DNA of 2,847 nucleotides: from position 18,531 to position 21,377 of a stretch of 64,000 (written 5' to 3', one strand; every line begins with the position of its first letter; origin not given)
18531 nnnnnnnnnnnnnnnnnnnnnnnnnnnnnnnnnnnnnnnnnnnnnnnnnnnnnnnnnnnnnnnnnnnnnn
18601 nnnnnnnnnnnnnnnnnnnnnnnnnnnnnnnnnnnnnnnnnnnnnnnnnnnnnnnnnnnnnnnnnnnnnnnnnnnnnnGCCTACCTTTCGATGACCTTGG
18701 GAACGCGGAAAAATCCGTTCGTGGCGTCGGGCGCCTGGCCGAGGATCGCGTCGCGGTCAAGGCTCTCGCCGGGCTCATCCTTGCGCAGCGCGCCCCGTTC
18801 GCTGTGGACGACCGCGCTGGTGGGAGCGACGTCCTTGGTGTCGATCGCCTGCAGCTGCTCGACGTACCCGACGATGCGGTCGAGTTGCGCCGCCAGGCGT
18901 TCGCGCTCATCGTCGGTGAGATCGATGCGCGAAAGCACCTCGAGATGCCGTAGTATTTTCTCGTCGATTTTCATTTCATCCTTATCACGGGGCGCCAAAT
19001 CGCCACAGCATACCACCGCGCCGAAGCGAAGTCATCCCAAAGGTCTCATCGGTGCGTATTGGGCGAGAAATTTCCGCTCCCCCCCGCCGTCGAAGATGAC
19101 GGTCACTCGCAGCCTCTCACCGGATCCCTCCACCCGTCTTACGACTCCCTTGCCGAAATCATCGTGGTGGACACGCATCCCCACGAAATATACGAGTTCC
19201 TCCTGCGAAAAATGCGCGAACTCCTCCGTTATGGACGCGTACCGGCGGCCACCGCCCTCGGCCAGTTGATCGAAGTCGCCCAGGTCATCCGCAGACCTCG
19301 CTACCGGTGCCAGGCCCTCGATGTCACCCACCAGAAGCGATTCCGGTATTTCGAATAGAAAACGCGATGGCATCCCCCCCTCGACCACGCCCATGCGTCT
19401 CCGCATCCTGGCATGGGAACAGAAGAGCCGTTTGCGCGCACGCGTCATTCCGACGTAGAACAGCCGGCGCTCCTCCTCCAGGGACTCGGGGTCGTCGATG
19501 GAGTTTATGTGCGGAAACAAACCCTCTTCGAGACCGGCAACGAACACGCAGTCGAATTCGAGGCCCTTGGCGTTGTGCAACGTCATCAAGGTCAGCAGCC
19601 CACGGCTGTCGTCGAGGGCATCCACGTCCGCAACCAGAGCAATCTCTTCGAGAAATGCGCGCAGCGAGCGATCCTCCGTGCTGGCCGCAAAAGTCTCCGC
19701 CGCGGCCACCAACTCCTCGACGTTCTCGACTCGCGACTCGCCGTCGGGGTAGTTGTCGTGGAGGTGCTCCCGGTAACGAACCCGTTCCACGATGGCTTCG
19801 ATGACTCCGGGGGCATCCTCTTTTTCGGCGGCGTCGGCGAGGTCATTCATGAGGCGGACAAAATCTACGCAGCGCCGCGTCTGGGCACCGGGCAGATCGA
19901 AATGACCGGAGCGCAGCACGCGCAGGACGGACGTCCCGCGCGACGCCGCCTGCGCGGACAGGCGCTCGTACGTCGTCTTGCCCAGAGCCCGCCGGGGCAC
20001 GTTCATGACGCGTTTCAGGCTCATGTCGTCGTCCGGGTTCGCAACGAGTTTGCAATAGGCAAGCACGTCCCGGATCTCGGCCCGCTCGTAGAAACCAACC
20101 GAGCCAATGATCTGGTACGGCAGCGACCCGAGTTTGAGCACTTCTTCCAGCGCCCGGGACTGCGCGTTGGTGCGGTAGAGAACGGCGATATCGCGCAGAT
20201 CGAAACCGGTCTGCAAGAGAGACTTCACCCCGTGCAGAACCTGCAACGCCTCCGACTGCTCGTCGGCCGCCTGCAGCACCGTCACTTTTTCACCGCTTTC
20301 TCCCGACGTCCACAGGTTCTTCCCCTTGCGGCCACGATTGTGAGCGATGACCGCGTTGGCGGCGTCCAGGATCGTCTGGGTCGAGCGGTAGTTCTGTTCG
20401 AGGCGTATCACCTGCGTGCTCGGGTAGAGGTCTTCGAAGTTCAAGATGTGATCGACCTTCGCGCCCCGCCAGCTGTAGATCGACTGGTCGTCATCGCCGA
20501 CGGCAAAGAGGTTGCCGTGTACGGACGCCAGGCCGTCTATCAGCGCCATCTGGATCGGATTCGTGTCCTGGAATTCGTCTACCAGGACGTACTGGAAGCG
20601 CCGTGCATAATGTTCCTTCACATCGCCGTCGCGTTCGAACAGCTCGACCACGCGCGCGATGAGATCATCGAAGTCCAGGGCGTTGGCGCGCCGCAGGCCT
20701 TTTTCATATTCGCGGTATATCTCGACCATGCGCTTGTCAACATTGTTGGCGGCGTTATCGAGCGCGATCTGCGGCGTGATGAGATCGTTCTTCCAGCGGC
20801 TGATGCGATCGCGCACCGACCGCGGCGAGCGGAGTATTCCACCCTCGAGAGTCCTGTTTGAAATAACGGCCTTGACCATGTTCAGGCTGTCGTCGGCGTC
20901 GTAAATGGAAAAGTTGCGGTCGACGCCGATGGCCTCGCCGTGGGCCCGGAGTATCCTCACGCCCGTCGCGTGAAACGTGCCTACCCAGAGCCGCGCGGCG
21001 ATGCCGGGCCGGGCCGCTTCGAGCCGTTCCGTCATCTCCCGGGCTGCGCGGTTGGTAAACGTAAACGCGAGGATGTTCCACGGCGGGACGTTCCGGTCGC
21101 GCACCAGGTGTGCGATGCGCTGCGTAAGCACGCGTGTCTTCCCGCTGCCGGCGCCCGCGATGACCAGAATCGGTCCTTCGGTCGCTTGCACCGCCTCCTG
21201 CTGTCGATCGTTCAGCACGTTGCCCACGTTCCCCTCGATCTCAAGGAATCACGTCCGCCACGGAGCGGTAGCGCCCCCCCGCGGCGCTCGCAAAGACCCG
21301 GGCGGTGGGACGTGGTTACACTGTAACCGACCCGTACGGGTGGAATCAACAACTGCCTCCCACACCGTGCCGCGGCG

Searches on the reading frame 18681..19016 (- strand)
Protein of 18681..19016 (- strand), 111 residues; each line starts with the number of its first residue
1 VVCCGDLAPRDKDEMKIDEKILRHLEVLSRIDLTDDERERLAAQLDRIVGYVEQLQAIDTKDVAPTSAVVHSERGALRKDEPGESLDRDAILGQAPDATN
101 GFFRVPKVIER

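Call 62: search_protein_families(library=pfam, proteins=[window:18681-19016:-], max_evalue=0.00001)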
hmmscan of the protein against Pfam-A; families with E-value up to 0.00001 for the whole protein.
window:18681-19016:- (111 aa): 1 family
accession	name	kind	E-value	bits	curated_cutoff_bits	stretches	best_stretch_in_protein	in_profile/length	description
PF02686.20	GatC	-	5.2e-22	78.2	23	1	33-105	1-66/66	Glu-tRNAGln amidotransferase C subunit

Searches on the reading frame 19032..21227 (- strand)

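Call 62: search_protein_families(library=pfam, proteins=[window:19032-21227:-], max_evalue=0.00001)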
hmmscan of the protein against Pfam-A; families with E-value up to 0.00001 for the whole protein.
window:19032-21227:- (731 aa): 6 families
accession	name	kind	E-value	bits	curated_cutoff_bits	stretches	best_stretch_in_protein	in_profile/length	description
PF00580.27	UvrD-helicase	-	1.3e-87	294.3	23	1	5-268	1-270/271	UvrD/REP helicase N-terminal domain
PF13361.12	UvrD_C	-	2.5e-77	261.1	25.6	1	274-606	1-348/350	UvrD-like helicase C-terminal domain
PF13245.12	AAA_19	-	5.8e-25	88.5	25.1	1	9-252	1-132/134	AAA domain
PF13538.12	UvrD_C_2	-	6e-11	42.5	27.4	1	546-602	3-50/52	UvrD-like helicase C-terminal domain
PF21196.3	PcrA_UvrD_tudor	-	6.2e-10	39.2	23.9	1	682-727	1-46/48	PcrA/UvrD tudor domain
PF13604.12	AAA_30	-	7.6e-09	36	27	0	5-77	2-74/191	AAA domain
